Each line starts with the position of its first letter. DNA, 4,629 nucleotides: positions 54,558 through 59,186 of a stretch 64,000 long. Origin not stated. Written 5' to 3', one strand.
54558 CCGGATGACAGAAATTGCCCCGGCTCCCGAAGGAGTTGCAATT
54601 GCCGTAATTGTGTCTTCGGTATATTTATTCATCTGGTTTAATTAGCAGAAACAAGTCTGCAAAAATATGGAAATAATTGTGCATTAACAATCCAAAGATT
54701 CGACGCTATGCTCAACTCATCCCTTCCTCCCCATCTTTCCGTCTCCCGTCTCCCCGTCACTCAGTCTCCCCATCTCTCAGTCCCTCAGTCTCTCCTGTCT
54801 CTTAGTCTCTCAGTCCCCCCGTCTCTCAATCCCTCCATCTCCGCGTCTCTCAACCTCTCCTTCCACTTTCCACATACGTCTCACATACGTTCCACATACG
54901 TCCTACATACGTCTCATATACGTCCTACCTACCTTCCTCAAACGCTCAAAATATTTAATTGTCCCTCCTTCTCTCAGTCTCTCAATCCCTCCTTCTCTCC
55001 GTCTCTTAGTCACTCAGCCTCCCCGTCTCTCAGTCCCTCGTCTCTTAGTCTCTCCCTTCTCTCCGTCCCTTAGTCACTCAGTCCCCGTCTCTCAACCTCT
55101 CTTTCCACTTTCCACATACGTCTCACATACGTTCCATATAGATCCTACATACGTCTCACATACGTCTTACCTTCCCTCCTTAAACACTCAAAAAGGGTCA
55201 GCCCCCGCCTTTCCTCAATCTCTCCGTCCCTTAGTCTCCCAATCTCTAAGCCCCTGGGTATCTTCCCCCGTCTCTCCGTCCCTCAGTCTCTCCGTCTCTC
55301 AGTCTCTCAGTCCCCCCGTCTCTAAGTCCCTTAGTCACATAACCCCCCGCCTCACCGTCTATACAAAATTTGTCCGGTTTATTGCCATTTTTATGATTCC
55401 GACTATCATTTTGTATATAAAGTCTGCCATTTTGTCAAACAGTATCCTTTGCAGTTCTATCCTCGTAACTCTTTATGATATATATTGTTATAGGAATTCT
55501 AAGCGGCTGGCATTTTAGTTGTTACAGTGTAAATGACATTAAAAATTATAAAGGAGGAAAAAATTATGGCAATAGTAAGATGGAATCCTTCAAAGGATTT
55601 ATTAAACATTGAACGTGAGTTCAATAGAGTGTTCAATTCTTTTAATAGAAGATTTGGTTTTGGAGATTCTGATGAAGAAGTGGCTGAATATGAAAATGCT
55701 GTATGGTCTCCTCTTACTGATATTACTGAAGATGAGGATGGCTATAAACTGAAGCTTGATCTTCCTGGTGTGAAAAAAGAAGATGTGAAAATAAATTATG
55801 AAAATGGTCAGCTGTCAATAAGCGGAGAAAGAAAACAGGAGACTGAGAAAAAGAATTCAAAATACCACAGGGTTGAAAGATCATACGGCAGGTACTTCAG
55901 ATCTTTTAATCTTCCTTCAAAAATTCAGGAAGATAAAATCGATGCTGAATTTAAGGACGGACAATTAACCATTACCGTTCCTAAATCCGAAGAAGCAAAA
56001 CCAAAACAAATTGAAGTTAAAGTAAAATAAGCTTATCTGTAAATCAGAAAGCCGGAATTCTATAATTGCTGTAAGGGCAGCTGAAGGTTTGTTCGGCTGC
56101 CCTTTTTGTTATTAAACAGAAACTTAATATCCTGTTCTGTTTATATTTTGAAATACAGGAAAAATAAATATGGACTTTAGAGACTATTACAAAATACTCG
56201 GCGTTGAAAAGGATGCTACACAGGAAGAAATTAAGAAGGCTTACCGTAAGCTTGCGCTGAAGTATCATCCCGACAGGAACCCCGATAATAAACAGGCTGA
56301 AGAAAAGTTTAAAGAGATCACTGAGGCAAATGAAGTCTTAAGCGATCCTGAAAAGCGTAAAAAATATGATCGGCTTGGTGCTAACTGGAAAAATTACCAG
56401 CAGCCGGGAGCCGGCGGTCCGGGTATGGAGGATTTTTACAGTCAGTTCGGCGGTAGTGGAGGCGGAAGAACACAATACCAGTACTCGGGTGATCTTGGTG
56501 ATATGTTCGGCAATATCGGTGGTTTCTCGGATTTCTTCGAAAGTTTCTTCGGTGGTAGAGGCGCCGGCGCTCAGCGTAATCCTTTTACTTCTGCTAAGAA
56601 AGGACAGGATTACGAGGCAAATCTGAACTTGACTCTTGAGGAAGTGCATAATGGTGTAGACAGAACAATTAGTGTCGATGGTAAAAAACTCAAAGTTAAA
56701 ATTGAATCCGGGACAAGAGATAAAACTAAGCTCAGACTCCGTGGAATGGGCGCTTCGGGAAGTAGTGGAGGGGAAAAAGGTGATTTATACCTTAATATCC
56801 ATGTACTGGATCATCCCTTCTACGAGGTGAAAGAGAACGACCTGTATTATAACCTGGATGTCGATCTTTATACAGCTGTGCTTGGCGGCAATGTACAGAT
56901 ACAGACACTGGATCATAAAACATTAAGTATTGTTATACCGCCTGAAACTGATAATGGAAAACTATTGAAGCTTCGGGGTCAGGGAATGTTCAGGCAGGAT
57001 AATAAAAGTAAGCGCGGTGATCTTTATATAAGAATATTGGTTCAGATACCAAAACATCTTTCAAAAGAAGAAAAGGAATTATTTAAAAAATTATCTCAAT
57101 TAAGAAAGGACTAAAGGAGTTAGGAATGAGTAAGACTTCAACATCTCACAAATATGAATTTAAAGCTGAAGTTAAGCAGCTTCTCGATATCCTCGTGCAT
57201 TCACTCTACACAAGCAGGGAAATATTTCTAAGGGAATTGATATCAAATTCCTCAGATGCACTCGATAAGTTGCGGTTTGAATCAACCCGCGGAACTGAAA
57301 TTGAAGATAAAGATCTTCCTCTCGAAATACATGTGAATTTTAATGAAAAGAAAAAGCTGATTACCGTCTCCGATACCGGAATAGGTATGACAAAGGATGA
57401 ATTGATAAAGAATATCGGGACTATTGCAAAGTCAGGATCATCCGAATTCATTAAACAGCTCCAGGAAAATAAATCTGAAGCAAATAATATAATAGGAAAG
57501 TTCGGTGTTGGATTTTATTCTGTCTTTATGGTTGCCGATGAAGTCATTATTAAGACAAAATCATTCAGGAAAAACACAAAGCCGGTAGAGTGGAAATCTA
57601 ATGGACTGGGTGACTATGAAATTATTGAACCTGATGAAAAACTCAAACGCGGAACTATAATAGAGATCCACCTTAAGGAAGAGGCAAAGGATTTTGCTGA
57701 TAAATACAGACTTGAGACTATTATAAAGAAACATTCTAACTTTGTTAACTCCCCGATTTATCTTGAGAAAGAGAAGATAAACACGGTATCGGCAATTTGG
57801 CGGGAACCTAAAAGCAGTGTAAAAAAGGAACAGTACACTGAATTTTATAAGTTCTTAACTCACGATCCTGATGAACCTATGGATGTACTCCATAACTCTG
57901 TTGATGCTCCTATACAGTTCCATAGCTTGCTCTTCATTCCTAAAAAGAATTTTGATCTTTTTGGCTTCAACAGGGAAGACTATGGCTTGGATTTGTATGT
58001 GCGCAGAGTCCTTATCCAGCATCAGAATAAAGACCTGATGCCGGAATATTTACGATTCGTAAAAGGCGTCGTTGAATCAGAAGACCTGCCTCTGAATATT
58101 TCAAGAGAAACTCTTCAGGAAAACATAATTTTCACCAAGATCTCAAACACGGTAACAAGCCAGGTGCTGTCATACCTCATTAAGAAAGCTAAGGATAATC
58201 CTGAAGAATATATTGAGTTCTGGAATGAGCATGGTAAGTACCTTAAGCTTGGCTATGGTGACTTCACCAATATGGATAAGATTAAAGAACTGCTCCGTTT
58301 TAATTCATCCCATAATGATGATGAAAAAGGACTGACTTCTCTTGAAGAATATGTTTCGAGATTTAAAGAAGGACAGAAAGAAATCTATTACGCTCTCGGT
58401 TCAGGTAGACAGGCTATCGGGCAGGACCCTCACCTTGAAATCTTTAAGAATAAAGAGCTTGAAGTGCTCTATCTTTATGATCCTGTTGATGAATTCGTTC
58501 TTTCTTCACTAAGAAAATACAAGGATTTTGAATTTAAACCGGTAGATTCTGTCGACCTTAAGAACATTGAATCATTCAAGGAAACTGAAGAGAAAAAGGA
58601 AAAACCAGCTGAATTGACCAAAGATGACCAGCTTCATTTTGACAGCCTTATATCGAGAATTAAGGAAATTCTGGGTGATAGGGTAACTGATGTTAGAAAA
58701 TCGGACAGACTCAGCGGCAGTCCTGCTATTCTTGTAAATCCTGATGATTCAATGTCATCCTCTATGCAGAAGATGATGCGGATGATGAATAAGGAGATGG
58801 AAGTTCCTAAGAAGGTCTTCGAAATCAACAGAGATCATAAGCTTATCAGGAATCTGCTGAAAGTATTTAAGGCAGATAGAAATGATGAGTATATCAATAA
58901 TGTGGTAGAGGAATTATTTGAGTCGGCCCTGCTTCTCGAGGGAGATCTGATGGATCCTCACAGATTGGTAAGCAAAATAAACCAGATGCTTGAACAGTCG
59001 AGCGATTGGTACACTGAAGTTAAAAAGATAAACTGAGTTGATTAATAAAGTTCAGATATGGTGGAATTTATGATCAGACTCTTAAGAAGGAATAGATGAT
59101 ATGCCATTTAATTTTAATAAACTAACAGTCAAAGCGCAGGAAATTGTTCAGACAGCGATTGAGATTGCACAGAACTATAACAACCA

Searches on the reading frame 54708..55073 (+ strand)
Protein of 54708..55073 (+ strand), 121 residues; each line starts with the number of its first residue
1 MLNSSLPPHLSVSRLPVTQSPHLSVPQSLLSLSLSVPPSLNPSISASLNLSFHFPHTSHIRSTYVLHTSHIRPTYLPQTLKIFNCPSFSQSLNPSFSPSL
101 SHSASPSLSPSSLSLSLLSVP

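Call 10: search_protein_families(library=pfam, proteins=[window:54708-55073:+])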
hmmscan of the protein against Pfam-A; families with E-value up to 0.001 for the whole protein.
window:54708-55073:+ (121 aa): 0 families

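Call 71: search_protein_families(library=ncbifam, proteins=[window:54708-55073:+], max_evalue=0.001)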
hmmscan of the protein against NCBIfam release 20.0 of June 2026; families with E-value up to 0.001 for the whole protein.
window:54708-55073:+ (121 aa): 0 families

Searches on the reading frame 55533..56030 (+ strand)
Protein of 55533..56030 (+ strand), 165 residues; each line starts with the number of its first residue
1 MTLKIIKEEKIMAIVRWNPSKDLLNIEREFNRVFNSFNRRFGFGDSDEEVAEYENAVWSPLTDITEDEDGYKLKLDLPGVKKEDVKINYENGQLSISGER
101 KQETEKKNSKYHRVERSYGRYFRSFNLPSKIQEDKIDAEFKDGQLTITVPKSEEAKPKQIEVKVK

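Call 10: search_protein_families(library=pfam, proteins=[window:55533-56030:+])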
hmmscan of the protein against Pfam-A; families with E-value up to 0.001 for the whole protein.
window:55533-56030:+ (165 aa): 2 families
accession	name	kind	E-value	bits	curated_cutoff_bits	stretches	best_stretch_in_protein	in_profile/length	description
PF00011.27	HSP20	-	1.4e-28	99.4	20.8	1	63-162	1-101/102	Hsp20/alpha crystallin family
PF17886.7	ArsA_HSP20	-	6.8e-11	42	22.5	1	68-148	1-62/63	HSP20-like domain found in ArsA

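Call 13: find_encoding_contigs(protein=window:55533-56030:+, flank=4000, max_places=10)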
Protein window:55533-56030:+ (165 aa): no gene with exactly this product is on record in the collection.

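Call 15: find_encoding_contigs(protein=window:55566-56030:+, flank=4000, max_places=10)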
Protein window:55566-56030:+ (154 aa): no gene with exactly this product is on record in the collection.

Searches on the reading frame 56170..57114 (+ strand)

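Call 10: search_protein_families(library=pfam, proteins=[window:56170-57114:+])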
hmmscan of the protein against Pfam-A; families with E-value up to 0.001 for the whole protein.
window:56170-57114:+ (314 aa): 2 families
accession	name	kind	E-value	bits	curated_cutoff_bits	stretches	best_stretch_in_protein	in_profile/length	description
PF01556.23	DnaJ_C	-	1.6e-40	139.1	26.6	1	149-294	2-152/152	DnaJ C terminal domain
PF00226.36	DnaJ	-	6.3e-31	106.7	27.8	1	5-67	1-63/63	DnaJ domain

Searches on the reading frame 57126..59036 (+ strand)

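Call 10: search_protein_families(library=pfam, proteins=[window:57126-59036:+])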
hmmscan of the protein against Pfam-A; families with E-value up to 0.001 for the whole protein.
window:57126-59036:+ (636 aa): 4 families
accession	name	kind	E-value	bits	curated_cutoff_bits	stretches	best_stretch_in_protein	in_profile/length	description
PF00183.23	HSP90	-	5.4e-111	372.5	24.4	1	215-627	79-491/518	Hsp90 protein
PF13589.12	HATPase_c_3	-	3.3e-12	47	25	1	32-151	4-99/137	Histidine kinase-, DNA gyrase B-, and HSP90-like ATPase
PF02518.31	HATPase_c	-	3.2e-05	24.8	26.4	1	33-185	4-109/111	Histidine kinase-, DNA gyrase B-, and HSP90-like ATPase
PF25794.1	SACS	-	9.7e-05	22.7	32.8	0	113-141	89-117/247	Sacsin domain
